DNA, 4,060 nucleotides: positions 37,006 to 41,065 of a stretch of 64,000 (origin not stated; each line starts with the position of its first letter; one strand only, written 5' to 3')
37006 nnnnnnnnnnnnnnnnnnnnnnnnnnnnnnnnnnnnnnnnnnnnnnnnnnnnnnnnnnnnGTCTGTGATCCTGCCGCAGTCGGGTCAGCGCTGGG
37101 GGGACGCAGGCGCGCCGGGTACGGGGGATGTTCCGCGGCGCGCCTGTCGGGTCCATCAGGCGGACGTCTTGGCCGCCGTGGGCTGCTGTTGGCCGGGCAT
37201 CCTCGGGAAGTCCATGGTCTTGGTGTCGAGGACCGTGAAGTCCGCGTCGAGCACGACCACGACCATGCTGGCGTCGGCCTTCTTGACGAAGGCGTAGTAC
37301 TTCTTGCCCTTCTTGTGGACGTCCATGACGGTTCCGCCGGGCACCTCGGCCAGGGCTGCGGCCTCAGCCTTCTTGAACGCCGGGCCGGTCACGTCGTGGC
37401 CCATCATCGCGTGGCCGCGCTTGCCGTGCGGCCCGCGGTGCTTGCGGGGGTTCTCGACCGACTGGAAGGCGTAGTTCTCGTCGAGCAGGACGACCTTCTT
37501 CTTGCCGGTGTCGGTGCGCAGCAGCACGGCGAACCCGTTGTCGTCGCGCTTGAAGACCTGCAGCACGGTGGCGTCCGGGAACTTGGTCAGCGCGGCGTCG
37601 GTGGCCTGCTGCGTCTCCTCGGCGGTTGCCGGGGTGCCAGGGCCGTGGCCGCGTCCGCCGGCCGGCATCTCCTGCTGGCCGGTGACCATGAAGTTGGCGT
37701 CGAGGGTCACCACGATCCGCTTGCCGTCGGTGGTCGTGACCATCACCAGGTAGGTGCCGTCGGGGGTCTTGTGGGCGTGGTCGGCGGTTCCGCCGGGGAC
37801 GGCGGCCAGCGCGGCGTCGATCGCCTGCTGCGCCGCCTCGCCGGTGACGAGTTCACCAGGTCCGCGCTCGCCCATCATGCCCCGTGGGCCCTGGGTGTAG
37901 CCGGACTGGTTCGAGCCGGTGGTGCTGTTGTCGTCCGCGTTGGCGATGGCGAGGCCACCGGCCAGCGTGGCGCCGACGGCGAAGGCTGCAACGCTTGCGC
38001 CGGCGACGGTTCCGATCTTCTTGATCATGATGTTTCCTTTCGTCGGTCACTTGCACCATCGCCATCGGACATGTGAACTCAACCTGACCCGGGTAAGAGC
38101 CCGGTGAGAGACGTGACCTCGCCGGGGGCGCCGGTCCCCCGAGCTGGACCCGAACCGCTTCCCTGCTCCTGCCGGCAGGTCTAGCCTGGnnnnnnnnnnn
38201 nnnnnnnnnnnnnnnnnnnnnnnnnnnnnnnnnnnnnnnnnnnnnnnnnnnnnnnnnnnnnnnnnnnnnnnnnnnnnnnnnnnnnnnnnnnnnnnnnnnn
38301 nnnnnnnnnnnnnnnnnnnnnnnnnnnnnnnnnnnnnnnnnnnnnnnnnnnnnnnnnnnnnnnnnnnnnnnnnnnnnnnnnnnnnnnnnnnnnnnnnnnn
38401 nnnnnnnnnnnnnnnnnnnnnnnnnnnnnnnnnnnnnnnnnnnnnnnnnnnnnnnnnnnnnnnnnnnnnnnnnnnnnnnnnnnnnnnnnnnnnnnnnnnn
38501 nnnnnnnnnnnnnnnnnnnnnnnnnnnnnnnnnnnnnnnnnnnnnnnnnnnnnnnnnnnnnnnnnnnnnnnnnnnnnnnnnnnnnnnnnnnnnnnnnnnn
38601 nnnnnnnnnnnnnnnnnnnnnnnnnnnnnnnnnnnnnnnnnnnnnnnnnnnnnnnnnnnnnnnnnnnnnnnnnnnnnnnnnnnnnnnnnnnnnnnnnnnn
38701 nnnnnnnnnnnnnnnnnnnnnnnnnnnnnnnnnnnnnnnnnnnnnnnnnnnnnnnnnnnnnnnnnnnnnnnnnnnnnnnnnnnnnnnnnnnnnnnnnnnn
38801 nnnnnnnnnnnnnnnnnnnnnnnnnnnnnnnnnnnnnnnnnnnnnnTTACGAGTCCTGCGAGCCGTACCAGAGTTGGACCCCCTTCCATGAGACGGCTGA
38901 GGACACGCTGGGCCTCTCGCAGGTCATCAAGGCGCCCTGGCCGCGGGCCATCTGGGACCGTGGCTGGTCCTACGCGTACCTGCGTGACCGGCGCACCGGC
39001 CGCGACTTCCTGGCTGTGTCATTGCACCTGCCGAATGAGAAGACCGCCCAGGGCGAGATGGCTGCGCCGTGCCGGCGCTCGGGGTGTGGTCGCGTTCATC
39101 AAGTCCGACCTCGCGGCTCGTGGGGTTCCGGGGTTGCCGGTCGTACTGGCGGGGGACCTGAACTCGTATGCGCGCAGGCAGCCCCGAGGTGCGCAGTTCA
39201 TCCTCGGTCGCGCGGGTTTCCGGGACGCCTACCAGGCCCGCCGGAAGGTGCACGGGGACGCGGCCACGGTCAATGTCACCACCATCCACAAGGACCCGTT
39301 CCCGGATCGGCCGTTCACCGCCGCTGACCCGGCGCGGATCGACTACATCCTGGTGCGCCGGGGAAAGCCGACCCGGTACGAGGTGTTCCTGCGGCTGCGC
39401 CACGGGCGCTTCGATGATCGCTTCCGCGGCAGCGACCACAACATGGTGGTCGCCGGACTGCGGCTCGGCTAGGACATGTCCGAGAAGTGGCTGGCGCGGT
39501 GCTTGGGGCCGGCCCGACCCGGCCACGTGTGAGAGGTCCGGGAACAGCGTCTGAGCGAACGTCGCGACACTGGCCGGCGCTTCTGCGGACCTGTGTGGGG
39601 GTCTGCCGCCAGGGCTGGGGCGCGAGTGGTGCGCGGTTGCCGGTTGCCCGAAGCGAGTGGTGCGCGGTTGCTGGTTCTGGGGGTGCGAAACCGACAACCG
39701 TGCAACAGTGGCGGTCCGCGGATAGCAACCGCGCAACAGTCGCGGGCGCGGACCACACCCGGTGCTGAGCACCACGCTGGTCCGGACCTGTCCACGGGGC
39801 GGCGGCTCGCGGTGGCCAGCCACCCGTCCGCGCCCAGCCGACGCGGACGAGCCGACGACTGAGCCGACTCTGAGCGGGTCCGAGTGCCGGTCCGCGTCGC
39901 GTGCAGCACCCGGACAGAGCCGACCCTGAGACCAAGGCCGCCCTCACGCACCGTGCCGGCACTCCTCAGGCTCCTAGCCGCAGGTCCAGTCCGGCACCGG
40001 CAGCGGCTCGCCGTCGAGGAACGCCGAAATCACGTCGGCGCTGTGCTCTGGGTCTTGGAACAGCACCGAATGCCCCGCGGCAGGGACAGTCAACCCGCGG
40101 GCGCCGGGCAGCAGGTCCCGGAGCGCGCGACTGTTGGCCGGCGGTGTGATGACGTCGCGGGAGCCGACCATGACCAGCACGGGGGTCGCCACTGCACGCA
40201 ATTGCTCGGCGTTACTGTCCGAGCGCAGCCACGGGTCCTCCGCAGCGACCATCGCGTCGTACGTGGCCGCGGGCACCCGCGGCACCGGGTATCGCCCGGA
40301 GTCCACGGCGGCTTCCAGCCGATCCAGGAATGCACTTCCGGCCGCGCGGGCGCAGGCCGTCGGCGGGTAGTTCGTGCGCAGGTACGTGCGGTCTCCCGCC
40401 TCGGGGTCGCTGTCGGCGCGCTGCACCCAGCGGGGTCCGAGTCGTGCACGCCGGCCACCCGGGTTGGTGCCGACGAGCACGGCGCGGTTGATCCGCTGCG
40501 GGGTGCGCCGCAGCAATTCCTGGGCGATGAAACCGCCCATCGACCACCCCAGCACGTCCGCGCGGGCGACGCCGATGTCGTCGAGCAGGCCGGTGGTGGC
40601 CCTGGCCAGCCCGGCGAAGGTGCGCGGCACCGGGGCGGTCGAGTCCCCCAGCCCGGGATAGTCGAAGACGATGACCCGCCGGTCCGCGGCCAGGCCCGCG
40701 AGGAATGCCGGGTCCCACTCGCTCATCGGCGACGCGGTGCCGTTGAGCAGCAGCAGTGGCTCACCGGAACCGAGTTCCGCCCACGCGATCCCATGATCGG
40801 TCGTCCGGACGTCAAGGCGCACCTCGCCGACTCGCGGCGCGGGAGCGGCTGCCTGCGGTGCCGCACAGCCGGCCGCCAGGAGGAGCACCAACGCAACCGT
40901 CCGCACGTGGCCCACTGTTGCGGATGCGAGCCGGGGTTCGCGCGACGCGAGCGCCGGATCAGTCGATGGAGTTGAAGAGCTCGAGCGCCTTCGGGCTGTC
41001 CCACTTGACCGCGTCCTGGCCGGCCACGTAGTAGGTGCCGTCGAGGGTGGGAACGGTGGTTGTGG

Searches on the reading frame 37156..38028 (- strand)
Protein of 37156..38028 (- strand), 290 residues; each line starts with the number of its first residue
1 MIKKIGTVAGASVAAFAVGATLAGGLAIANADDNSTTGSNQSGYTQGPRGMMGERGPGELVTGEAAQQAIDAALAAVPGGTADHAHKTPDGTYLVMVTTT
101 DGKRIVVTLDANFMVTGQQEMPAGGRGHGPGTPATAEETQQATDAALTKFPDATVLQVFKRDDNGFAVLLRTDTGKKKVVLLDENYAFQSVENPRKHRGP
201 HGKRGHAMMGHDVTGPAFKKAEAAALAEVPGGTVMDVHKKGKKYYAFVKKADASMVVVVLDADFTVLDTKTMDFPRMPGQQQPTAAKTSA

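Call 86: find_encoding_contigs(protein=window:37156-38028:-, flank=10000, max_places=6)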
Protein window:37156-38028:- (290 aa): no gene with exactly this product is on record in the collection.

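Call 93: search_protein_families(library=pfam, proteins=[window:37156-38028:-])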
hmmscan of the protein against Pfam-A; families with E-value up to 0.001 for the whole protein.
window:37156-38028:- (290 aa): 1 family
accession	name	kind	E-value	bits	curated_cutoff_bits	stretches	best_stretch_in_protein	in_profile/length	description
PF03413.25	PepSY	-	2.7e-05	24.8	24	0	66-112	4-52/60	Peptidase propeptide and YPEB domain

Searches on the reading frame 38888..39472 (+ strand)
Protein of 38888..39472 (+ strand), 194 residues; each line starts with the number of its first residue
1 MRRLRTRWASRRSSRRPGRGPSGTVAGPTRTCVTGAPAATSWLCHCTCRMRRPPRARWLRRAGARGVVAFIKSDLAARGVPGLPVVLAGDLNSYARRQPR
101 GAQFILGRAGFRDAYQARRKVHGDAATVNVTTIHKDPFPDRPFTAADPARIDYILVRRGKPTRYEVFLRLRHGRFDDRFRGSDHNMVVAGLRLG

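Call 24: search_protein_families(library=pfam, proteins=[window:38888-39472:+])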
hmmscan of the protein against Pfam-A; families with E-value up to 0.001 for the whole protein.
window:38888-39472:+ (194 aa): 1 family
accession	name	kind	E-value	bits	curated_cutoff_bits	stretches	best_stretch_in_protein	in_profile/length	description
PF03372.29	Exo_endo_phos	-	2.9e-06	27.7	24.5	1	34-184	115-225/225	Endonuclease/Exonuclease/phosphatase family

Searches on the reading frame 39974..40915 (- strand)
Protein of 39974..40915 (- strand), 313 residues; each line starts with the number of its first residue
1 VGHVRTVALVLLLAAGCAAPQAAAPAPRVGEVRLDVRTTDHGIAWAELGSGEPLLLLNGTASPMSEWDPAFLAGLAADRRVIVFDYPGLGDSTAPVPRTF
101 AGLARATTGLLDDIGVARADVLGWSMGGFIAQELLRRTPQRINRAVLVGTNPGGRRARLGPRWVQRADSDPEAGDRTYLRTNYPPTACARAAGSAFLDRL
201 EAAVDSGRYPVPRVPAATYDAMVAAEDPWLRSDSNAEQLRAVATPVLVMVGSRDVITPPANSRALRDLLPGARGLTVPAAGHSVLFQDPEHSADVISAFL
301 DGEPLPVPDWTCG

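Call 24: search_protein_families(library=pfam, proteins=[window:39974-40915:-])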
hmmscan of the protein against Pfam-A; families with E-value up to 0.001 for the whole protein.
window:39974-40915:- (313 aa): 4 families
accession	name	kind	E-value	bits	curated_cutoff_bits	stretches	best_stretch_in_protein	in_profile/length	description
PF00561.26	Abhydrolase_1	-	9.1e-24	84.9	25.8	1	53-289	2-245/245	alpha/beta hydrolase fold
PF12697.13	Abhydrolase_6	-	4.9e-20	73.5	26.3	1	54-290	1-212/217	Alpha/beta hydrolase family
PF12146.15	Hydrolase_4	-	3.6e-09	36.7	27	1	119-285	78-235/239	Serine aminopeptidase, S33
PF08386.16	Abhydrolase_4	-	3.9e-08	33.8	21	1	239-312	30-103/103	TAP-like protein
